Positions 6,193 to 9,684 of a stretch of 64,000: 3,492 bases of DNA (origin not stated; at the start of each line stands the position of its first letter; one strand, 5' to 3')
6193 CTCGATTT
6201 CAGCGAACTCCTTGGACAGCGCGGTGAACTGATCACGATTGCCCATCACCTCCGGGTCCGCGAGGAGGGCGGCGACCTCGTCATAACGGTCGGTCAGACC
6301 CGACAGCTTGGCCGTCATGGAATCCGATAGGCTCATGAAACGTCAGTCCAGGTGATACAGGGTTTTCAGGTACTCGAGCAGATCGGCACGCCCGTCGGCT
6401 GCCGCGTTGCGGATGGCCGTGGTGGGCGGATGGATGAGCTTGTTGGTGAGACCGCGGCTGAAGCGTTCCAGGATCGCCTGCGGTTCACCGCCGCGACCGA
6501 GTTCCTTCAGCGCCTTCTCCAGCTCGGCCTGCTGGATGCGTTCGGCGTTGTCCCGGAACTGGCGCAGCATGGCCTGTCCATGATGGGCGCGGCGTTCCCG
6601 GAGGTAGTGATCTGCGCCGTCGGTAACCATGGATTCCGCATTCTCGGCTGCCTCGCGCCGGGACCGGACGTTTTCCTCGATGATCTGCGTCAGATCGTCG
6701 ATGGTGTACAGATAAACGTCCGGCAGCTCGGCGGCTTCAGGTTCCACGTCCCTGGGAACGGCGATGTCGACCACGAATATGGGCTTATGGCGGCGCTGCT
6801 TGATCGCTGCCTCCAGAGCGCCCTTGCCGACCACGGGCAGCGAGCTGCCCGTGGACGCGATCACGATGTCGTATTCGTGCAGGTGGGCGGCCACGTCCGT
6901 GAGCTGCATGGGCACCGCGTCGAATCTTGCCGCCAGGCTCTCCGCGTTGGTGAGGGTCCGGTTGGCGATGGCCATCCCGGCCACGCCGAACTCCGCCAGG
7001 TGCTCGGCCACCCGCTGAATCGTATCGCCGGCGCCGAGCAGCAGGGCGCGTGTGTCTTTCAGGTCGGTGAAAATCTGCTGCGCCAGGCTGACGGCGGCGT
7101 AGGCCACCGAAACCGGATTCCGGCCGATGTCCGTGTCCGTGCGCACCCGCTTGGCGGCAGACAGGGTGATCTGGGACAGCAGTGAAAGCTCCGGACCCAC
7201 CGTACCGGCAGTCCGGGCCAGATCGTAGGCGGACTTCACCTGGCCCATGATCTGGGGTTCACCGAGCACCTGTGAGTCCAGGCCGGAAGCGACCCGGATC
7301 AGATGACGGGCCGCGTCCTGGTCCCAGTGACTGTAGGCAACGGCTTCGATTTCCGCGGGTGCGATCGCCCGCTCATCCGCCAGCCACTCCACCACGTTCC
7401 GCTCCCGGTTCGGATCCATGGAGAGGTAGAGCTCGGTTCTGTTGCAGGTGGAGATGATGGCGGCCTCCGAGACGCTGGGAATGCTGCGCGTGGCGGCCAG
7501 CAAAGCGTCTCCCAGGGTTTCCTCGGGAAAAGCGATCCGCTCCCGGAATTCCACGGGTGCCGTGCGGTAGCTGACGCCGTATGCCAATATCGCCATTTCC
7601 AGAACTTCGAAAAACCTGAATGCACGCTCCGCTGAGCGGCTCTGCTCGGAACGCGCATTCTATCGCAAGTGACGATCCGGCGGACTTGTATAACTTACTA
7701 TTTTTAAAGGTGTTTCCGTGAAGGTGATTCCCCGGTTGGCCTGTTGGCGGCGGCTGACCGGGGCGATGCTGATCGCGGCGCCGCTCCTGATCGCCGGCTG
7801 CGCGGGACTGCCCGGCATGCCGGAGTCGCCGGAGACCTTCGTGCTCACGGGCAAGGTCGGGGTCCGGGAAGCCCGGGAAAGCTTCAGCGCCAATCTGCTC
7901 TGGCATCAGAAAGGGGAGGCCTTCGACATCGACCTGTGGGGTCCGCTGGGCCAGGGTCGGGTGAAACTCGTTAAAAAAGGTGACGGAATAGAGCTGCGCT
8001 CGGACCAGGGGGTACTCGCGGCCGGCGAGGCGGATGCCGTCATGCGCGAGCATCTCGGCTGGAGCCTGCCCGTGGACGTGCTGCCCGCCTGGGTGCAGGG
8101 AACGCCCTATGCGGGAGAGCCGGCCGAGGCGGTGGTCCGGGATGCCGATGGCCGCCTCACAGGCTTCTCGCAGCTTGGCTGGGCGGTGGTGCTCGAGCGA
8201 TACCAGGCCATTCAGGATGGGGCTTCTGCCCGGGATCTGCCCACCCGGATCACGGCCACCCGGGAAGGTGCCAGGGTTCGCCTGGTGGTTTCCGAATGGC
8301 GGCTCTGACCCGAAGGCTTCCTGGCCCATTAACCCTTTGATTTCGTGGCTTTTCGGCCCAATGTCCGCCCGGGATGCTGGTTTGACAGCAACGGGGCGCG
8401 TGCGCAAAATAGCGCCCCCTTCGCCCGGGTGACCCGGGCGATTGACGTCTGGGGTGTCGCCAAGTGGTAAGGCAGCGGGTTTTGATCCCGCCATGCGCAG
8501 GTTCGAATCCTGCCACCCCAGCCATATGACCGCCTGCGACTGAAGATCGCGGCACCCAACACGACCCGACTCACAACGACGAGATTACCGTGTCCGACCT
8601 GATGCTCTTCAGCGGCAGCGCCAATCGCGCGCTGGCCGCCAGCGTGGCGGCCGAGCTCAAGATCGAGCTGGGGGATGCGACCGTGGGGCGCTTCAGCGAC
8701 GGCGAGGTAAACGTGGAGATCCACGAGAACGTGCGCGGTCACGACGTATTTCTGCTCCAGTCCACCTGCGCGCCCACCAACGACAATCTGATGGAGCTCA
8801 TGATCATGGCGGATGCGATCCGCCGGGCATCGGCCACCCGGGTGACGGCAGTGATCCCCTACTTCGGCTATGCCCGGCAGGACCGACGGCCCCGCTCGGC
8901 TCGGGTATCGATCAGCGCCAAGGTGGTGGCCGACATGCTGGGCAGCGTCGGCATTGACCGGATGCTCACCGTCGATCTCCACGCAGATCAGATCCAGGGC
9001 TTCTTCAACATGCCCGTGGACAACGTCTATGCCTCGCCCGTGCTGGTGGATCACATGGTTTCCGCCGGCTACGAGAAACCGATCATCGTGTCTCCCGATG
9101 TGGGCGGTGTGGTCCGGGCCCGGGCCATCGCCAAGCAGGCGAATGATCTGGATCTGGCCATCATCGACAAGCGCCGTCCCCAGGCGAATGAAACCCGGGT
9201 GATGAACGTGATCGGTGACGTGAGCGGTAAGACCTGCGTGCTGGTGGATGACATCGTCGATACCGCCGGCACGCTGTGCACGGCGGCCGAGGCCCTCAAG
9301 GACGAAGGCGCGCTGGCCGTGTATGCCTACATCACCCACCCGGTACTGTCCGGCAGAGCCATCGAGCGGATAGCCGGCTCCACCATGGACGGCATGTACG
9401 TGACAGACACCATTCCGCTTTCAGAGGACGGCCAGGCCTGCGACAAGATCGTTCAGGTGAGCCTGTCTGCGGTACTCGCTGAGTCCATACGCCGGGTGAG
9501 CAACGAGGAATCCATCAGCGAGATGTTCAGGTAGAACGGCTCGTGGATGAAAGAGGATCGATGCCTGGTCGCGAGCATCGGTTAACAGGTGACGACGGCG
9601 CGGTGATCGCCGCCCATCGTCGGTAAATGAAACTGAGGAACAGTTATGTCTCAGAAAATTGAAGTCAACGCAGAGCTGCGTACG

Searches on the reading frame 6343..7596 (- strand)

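Call 57: search_protein_families(library=pfam, proteins=[window:6343-7596:-], max_evalue=0.00001)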
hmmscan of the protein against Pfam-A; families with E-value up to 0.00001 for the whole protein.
window:6343-7596:- (417 aa): 3 families
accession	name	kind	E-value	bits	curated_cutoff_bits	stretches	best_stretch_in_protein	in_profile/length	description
PF05201.20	GlutR_N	-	9.6e-49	165.5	27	1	7-155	2-151/151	Glutamyl-tRNAGlu reductase, N-terminal domain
PF01488.26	Shikimate_DH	-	5.2e-42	143.7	24.3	1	171-305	2-138/138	Shikimate / quinate 5-dehydrogenase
PF00745.25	GlutR_dimer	-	8.8e-21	74.5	22.9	1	320-416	2-99/99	Glutamyl-tRNAGlu reductase, dimerisation domain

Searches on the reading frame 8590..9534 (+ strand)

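Call 57: search_protein_families(library=pfam, proteins=[window:8590-9534:+], max_evalue=0.00001)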
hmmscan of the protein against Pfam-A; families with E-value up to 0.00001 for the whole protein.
window:8590-9534:+ (314 aa): 3 families
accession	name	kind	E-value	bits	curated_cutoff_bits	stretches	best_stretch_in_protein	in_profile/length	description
PF13793.12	Pribosyltran_N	-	3e-51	172.6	25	1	4-121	1-117/117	N-terminal domain of ribose phosphate pyrophosphokinase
PF14572.12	Pribosyl_synth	-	1.7e-30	106.8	27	1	200-314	70-184/184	Phosphoribosyl synthetase-associated domain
PF00156.33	Pribosyltran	-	4e-19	68.9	26.3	1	159-247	26-121/158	Phosphoribosyl transferase domain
